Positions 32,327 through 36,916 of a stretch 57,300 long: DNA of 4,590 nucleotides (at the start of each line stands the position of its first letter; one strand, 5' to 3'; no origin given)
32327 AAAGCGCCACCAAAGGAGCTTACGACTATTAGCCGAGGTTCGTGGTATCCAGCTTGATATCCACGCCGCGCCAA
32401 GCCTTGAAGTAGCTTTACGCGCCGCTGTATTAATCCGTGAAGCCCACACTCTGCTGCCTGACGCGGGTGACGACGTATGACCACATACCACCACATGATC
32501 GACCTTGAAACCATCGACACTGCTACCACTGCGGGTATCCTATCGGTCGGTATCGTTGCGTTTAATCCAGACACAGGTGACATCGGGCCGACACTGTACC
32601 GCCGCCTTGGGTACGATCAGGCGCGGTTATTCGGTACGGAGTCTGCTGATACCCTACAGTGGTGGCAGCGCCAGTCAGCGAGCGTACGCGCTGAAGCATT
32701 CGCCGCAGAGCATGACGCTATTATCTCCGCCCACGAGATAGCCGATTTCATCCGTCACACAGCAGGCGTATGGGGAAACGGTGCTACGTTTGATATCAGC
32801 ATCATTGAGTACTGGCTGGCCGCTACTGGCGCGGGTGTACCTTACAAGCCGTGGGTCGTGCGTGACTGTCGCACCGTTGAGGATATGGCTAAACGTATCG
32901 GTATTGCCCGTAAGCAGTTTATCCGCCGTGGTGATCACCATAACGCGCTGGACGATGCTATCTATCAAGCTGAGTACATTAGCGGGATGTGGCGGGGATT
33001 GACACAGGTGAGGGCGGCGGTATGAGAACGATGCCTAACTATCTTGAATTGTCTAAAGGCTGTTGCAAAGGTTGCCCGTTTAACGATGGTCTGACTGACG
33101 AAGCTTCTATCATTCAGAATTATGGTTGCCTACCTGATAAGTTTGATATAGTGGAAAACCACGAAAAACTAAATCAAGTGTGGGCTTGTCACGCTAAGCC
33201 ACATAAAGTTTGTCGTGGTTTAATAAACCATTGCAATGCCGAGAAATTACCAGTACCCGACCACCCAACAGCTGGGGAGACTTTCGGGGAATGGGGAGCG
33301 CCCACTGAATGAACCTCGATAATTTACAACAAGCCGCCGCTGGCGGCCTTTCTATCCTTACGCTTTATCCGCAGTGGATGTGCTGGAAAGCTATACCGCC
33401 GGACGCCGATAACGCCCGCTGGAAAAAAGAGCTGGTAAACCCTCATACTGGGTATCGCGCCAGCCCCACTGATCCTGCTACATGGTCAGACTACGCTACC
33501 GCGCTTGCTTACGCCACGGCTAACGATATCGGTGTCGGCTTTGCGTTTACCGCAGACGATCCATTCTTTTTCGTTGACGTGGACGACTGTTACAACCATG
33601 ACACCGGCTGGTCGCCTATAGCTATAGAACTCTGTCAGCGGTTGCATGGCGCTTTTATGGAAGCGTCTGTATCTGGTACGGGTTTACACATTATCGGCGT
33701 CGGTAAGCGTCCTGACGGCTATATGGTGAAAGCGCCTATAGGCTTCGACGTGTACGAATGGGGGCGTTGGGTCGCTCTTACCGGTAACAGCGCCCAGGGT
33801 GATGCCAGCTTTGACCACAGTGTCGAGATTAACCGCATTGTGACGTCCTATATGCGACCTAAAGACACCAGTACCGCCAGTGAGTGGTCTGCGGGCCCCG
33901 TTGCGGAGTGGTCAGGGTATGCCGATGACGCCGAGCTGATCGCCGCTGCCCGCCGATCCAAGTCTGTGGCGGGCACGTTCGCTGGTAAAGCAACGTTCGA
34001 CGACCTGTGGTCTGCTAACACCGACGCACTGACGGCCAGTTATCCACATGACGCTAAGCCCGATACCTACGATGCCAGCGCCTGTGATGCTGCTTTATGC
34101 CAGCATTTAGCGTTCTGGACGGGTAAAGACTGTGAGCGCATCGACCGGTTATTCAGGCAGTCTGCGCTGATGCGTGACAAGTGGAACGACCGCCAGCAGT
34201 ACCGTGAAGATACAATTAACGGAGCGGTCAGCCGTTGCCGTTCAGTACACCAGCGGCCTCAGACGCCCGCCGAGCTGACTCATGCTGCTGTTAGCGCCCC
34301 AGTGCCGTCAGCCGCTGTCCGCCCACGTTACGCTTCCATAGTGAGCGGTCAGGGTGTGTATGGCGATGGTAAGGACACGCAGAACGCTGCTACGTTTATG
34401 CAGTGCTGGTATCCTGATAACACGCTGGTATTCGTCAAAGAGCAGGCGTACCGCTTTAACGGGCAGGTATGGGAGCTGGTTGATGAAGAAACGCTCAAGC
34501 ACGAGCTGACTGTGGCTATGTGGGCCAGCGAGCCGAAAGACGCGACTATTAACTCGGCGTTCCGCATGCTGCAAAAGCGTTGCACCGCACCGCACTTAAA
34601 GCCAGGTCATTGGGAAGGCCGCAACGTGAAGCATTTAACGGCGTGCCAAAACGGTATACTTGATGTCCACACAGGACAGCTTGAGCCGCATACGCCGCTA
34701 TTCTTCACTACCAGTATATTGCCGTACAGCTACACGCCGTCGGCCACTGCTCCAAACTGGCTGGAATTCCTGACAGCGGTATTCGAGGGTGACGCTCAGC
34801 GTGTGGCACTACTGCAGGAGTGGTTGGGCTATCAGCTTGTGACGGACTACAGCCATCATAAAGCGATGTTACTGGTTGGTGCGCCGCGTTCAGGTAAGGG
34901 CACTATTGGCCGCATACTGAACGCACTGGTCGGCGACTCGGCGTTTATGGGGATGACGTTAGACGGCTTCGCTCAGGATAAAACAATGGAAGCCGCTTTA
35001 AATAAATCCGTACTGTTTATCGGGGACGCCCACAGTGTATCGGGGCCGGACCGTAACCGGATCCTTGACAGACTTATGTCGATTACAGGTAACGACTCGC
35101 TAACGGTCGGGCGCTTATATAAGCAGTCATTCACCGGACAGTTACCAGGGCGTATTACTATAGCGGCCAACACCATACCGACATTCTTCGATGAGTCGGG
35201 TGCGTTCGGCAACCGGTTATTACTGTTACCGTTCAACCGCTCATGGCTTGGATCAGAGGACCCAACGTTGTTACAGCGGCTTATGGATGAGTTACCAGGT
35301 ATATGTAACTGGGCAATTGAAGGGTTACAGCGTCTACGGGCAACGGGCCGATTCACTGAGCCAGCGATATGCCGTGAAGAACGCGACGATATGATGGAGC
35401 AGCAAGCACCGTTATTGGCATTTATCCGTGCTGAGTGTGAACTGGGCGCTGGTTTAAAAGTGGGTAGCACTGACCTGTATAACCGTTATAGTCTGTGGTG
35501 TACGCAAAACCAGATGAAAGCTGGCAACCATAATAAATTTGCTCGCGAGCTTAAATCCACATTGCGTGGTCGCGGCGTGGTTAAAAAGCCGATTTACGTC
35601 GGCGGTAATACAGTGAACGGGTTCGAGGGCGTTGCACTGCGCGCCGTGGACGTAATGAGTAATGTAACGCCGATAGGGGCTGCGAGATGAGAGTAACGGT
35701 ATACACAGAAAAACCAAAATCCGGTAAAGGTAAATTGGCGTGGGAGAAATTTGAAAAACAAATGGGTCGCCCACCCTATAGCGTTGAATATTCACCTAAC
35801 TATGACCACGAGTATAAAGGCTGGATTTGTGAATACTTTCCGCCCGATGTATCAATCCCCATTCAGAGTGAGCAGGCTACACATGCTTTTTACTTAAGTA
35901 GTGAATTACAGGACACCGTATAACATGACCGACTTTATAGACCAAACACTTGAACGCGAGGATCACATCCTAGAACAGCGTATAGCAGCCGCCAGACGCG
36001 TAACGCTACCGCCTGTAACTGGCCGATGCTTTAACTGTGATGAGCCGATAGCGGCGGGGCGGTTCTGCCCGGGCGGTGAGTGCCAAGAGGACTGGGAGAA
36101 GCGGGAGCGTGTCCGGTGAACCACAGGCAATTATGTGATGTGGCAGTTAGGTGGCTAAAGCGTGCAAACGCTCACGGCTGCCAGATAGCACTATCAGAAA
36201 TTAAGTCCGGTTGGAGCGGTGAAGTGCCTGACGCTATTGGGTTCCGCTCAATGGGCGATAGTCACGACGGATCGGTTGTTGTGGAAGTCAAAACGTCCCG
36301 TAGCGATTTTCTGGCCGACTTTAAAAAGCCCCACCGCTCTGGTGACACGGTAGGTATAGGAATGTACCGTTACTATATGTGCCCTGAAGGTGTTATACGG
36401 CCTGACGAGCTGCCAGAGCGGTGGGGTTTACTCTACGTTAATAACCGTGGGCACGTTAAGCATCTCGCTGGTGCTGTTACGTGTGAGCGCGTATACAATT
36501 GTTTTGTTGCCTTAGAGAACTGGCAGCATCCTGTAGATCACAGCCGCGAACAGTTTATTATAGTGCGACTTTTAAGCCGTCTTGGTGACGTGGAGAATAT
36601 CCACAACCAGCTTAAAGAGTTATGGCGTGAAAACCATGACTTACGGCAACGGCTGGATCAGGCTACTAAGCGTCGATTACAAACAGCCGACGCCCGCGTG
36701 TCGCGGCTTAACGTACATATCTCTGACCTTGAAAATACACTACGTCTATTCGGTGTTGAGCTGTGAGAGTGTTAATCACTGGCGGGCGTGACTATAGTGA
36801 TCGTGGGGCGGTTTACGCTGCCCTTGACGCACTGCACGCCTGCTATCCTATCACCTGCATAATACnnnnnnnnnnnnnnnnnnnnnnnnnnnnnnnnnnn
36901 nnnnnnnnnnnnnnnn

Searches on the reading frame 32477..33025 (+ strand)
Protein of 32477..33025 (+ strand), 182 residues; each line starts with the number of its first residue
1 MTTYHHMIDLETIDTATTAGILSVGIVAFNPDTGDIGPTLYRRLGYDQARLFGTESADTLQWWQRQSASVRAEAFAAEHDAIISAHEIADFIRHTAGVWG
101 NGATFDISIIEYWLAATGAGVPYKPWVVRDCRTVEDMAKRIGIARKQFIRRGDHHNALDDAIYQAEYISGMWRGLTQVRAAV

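Call 57: search_protein_families(library=pfam, max_evalue=0.01, proteins=[window:32477-33025:+])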
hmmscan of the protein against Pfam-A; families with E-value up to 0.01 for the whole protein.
window:32477-33025:+ (182 aa): 1 family
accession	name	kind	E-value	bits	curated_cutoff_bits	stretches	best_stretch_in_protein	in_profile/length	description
PF16473.11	Rv2179c-like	-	6.4e-44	150.2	27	1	5-172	2-177/177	3'-5' exoribonuclease Rv2179c-like domain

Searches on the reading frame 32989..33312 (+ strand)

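Call 57: search_protein_families(library=pfam, max_evalue=0.01, proteins=[window:32989-33312:+])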
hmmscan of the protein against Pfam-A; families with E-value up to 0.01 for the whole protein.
window:32989-33312:+ (107 aa): 0 families

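Call 94: search_protein_families(library=phrogs, max_evalue=0.001, proteins=[window:32989-33312:+])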
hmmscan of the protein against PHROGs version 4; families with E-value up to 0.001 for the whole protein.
window:32989-33312:+ (107 aa): 1 family
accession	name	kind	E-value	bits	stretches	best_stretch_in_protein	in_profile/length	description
phrog_5821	-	unknown function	4.6e-15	56.6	1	23-85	11-71/108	-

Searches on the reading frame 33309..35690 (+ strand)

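Call 10: search_protein_families(library=phrogs, proteins=[window:33309-35690:+])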
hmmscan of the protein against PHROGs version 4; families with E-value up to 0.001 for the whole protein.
window:33309-35690:+ (793 aa): 16 families
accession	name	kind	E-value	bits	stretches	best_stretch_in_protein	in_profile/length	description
phrog_1829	-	DNA, RNA and nucleotide metabolism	9.9e-179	597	1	17-776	10-754/772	DNA primase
phrog_6088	-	DNA, RNA and nucleotide metabolism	2.4e-69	235.6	1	347-778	326-764/772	DNA primase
phrog_864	-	DNA, RNA and nucleotide metabolism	3.7e-66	225.3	1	374-773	225-621/1064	DNA primase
phrog_2478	-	DNA, RNA and nucleotide metabolism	6.5e-56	190.9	1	442-783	507-846/854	DNA polymerase/primase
phrog_13901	-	DNA, RNA and nucleotide metabolism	9e-56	190.5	1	20-327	18-312/341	DNA primase/helicase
phrog_1156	-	DNA, RNA and nucleotide metabolism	9.5e-52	177.6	1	439-779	479-827/855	DNA primase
phrog_35045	-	DNA, RNA and nucleotide metabolism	1.9e-47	163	1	52-308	49-315/826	DNA primase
phrog_7601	-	unknown function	7e-27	95.6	1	500-760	3-262/289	-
phrog_3022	-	DNA, RNA and nucleotide metabolism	1.3e-24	87.6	1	18-314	14-300/788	DNA primase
phrog_16213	-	DNA, RNA and nucleotide metabolism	3e-24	86.3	1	441-682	313-558/732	DNA primase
phrog_16950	-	DNA, RNA and nucleotide metabolism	2.2e-21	76.5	1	412-751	455-809/843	DNA primase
phrog_8643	-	DNA, RNA and nucleotide metabolism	2.9e-16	60.8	1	39-161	52-170/179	DNA polymerase/primase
phrog_1883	-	DNA, RNA and nucleotide metabolism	2.2e-13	50.5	1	442-751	415-729/756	DNA helicase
phrog_4210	-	DNA, RNA and nucleotide metabolism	2.9e-05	23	1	467-749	128-404/1304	DNA polymerase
phrog_2249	-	DNA, RNA and nucleotide metabolism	4.9e-05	23.2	1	379-768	402-775/802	DNA primase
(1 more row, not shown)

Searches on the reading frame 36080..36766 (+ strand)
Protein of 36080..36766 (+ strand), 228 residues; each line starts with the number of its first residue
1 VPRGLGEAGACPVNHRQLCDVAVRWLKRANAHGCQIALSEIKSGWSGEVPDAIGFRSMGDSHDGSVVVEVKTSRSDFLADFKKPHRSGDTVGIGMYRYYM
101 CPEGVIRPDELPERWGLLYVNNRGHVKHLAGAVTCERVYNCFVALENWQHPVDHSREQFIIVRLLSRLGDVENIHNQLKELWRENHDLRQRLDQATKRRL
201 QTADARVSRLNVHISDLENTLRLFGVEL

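Call 10: search_protein_families(library=phrogs, proteins=[window:36080-36766:+])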
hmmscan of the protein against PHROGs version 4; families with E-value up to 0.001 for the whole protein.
window:36080-36766:+ (228 aa): 6 families
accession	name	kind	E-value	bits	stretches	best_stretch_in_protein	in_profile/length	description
phrog_631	-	unknown function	5.7e-60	204.1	1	13-205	23-216/260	-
phrog_9263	-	unknown function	9.8e-18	66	1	12-131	61-173/230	-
phrog_5429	-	DNA, RNA and nucleotide metabolism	2e-11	45.1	1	67-128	69-130/176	DNA repair protein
phrog_2776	-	unknown function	3.2e-09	37.8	1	66-126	57-115/181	-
phrog_14517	-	unknown function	3.7e-08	34.2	1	49-127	44-123/296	-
phrog_16308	-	unknown function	0.00012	23.1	1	14-57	4-46/58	-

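Call 57: search_protein_families(library=pfam, max_evalue=0.01, proteins=[window:36080-36766:+])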
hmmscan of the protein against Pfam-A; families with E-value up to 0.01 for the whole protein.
window:36080-36766:+ (228 aa): 0 families
